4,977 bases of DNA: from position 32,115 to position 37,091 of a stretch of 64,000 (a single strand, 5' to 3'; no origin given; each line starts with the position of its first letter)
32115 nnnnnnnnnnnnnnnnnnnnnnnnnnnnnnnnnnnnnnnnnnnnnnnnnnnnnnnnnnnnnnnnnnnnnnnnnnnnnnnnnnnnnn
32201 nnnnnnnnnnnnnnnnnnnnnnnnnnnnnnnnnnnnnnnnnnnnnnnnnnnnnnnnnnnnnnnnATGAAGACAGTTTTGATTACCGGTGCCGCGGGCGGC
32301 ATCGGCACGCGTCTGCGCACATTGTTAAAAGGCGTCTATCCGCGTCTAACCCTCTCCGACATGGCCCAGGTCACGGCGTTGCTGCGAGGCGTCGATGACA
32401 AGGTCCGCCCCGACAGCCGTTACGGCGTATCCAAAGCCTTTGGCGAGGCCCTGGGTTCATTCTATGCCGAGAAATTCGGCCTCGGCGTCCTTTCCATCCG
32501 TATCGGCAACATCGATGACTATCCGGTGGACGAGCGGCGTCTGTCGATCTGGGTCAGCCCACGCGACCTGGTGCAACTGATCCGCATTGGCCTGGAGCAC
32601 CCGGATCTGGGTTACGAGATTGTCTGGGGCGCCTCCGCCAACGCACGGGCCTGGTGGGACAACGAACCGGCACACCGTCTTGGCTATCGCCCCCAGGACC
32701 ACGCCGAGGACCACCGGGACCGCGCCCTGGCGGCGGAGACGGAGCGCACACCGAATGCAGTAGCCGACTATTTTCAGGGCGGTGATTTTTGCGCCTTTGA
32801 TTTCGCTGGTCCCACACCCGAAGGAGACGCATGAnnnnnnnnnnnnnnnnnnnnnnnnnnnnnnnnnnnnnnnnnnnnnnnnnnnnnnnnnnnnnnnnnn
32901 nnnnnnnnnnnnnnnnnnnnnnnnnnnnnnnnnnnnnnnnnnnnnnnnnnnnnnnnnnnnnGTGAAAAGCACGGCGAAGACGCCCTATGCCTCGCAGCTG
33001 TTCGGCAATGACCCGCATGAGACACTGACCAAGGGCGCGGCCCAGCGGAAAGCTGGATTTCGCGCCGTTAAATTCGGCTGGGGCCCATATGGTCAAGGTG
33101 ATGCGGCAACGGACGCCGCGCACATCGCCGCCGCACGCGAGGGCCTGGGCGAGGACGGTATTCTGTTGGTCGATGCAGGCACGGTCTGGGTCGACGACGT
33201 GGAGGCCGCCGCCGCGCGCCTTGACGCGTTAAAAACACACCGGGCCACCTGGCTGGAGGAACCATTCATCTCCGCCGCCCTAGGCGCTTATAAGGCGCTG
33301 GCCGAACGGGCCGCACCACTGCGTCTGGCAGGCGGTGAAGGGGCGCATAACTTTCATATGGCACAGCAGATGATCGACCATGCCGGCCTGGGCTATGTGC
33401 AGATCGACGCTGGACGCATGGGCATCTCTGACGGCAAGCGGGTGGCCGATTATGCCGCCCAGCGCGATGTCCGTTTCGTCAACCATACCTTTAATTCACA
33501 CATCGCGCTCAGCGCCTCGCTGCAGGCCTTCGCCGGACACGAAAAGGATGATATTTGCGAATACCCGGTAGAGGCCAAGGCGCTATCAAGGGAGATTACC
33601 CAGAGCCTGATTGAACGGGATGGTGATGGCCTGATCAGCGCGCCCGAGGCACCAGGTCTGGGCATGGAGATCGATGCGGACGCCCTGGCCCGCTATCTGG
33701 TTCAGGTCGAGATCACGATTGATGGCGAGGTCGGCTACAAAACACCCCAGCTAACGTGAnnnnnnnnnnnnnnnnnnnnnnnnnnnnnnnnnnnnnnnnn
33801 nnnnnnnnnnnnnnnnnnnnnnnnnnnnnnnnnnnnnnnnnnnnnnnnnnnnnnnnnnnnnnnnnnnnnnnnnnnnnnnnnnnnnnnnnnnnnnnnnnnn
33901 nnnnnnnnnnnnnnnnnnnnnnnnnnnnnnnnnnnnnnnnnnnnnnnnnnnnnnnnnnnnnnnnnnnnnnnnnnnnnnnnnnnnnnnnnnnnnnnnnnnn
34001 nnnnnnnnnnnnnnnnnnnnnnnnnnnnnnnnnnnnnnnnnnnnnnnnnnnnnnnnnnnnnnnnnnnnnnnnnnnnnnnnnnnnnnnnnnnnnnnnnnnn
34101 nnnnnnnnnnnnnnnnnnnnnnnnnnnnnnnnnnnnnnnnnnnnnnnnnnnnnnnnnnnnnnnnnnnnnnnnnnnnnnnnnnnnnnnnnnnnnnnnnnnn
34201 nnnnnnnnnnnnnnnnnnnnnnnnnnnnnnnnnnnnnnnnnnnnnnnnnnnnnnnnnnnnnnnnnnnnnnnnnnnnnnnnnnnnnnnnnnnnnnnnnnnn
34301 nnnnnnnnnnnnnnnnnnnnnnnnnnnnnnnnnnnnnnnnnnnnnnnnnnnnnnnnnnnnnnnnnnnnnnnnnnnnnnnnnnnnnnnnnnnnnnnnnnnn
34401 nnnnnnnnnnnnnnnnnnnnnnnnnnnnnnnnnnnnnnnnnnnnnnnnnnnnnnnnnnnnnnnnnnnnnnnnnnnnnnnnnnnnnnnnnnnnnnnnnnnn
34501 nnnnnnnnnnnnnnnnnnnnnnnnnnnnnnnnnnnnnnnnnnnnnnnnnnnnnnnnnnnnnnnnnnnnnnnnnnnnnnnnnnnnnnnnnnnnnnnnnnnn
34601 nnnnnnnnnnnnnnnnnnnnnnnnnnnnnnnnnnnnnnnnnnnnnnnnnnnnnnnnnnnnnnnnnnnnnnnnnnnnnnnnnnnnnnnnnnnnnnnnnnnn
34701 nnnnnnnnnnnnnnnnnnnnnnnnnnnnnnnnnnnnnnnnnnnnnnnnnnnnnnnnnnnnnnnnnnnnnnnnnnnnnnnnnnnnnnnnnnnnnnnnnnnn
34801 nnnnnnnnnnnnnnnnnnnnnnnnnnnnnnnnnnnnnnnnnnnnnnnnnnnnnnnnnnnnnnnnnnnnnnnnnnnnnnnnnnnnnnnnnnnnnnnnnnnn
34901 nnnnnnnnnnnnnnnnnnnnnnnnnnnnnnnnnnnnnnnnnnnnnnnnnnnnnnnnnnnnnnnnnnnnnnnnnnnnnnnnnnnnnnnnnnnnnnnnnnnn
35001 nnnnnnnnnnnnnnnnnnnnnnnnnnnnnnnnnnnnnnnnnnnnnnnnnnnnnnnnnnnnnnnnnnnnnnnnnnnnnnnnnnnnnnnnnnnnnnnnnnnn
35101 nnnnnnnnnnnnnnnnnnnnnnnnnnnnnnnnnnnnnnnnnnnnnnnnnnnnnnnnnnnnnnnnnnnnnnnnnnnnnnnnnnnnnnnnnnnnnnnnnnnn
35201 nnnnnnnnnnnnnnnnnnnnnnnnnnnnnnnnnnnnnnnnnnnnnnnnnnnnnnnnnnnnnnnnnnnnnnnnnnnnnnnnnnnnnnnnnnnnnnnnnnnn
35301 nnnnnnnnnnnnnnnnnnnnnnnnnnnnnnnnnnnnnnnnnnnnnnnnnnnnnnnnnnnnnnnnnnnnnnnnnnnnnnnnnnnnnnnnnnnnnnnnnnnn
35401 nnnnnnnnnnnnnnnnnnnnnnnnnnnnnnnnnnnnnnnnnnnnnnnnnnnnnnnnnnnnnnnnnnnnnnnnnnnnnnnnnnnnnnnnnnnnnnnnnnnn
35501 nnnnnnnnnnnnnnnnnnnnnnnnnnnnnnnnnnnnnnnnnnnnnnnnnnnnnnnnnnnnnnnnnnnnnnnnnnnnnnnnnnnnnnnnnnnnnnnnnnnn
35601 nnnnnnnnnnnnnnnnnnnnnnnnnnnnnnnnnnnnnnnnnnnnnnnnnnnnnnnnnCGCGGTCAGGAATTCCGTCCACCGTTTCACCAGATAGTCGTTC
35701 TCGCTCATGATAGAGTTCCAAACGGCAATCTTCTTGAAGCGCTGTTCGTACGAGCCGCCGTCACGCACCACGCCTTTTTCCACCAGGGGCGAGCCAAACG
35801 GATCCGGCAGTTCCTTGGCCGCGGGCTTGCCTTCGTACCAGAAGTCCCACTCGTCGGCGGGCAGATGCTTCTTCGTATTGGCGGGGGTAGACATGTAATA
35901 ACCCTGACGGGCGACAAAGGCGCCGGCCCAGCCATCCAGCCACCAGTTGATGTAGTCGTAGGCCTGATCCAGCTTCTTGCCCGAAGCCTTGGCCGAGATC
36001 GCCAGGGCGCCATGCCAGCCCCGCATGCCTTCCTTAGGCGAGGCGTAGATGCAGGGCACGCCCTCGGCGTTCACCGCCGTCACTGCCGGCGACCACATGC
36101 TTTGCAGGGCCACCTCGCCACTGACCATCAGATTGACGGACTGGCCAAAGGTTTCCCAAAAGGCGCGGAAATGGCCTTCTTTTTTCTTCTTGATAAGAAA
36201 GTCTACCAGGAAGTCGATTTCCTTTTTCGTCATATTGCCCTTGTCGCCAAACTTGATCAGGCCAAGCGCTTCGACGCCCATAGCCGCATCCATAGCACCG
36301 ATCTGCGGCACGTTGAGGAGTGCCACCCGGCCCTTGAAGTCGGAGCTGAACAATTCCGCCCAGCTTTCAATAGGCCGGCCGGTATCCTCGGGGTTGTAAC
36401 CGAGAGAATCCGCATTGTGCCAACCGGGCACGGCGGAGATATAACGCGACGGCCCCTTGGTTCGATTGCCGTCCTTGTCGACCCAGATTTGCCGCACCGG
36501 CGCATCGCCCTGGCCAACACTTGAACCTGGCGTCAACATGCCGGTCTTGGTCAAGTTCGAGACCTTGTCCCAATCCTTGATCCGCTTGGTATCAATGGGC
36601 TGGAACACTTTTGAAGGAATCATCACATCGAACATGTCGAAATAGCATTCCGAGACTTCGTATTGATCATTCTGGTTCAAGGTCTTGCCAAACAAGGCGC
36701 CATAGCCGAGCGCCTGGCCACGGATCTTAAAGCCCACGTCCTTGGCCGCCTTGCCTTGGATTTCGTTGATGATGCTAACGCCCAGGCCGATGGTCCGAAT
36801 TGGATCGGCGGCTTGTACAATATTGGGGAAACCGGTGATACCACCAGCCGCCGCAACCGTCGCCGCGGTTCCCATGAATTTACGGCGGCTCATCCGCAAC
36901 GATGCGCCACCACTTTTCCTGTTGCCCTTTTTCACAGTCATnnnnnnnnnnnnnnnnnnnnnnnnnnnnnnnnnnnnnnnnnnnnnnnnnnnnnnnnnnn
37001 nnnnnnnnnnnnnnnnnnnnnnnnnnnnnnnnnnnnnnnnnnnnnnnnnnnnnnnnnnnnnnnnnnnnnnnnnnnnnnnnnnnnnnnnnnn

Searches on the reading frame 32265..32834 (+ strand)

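Call 31: search_protein_families(library=pfam, proteins=[window:32265-32834:+], max_evalue=0.01)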
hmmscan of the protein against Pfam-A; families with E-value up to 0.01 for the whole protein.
window:32265-32834:+ (189 aa): 2 families
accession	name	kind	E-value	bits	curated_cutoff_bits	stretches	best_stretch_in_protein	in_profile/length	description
PF01370.27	Epimerase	-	0.00079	19.3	20.9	0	46-82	135-171/240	NAD dependent epimerase/dehydratase family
PF16363.11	GDP_Man_Dehyd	-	0.0081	16.1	27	0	46-82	146-182/332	GDP-mannose 4,6 dehydratase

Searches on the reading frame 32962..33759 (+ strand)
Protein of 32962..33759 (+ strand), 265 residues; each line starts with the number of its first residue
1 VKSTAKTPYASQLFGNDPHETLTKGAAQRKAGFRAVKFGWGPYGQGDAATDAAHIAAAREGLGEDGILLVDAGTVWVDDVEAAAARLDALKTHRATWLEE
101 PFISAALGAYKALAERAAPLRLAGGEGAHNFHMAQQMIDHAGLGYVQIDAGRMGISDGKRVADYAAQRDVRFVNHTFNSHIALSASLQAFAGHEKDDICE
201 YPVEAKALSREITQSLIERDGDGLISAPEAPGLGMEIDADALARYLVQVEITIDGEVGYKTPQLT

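Call 31: search_protein_families(library=pfam, proteins=[window:32962-33759:+], max_evalue=0.01)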
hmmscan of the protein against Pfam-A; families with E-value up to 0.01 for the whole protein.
window:32962-33759:+ (265 aa): 1 family
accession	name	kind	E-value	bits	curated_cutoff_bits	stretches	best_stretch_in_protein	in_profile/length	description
PF13378.12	MR_MLE_C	-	3.2e-41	141.9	29.4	1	26-241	6-219/219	Enolase C-terminal domain-like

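Call 50: search_protein_families(library=ncbifam, proteins=[window:32962-33759:+], max_evalue=0.00001)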
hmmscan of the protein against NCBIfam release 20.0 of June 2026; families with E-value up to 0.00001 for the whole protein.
window:32962-33759:+ (265 aa): 8 families
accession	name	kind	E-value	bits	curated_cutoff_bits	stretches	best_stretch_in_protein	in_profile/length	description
NF047820.1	TalGalacDh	equivalog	1.4e-14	53.8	500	1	22-242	156-361/371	L-talarate/galactarate dehydratase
NF010624.0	PRK14017.1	equivalog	6.1e-14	51.9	311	1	13-244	120-359/382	galactonate dehydratase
NF043051.1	ManoateDhtManD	equivalog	9.5e-12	44.4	550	1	55-246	195-384/403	D-mannonate dehydratase ManD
NF040866.1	AraD_Arch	equivalog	1.1e-11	44.4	650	1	29-247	160-371/372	arabinonate dehydratase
NF011654.0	PRK15072.1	subfamily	2.1e-10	40.1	430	1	55-247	196-386/404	D-galactonate dehydratase family protein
NF040790.2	glucon_galact_dh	equivalog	2.4e-09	36.5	750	1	18-248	139-372/390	bifunctional D-gluconate/D-galactonate dehydratase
TIGR02534.1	mucon_cyclo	subfamily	9.3e-09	34.8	334.95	1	44-245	166-365/368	muconate/chloromuconate family cycloisomerase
NF011968.0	PRK15440.1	equivalog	4e-06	26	393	1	39-176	182-320/395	L-rhamnonate dehydratase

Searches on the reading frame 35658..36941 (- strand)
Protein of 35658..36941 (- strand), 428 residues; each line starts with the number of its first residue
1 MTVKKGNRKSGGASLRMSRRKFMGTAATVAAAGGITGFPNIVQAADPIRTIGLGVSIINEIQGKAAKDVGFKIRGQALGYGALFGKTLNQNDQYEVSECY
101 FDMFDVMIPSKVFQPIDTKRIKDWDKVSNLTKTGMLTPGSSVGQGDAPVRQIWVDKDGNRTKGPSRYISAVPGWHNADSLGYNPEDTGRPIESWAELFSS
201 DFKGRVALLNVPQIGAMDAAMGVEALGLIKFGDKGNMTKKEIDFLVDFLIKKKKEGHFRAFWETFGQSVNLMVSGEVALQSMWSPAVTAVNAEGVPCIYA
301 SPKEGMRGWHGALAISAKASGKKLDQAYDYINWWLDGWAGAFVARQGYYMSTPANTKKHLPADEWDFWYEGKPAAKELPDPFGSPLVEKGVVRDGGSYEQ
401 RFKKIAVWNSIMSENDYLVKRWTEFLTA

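Call 31: search_protein_families(library=pfam, proteins=[window:35658-36941:-], max_evalue=0.01)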
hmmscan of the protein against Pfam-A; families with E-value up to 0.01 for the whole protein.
window:35658-36941:- (428 aa): 2 families
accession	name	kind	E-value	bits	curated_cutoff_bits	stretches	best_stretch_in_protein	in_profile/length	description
PF13416.11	SBP_bac_8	-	7.5e-11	42.8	27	1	132-337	70-246/279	Bacterial extracellular solute-binding protein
PF13343.11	SBP_bac_6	-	0.0002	21.3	24.6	1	175-365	62-233/245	Bacterial extracellular solute-binding protein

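Call 33: search_protein_families(library=ncbifam, proteins=[window:35658-36941:-], max_evalue=0.00001)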
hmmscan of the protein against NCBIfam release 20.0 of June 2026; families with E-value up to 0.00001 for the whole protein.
window:35658-36941:- (428 aa): 2 families
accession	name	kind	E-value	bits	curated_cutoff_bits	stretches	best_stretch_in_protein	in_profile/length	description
NF007048.0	PRK09501.1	equivalog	1.4e-08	34.1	582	1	171-360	127-304/348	spermidine/putrescine ABC transporter substrate-binding protein PotD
NF041888.1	ABC_SBP_YdcS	equivalog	2.9e-08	32.9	725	1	180-344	147-314/379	putative ABC transporter substrate-binding protein YdcS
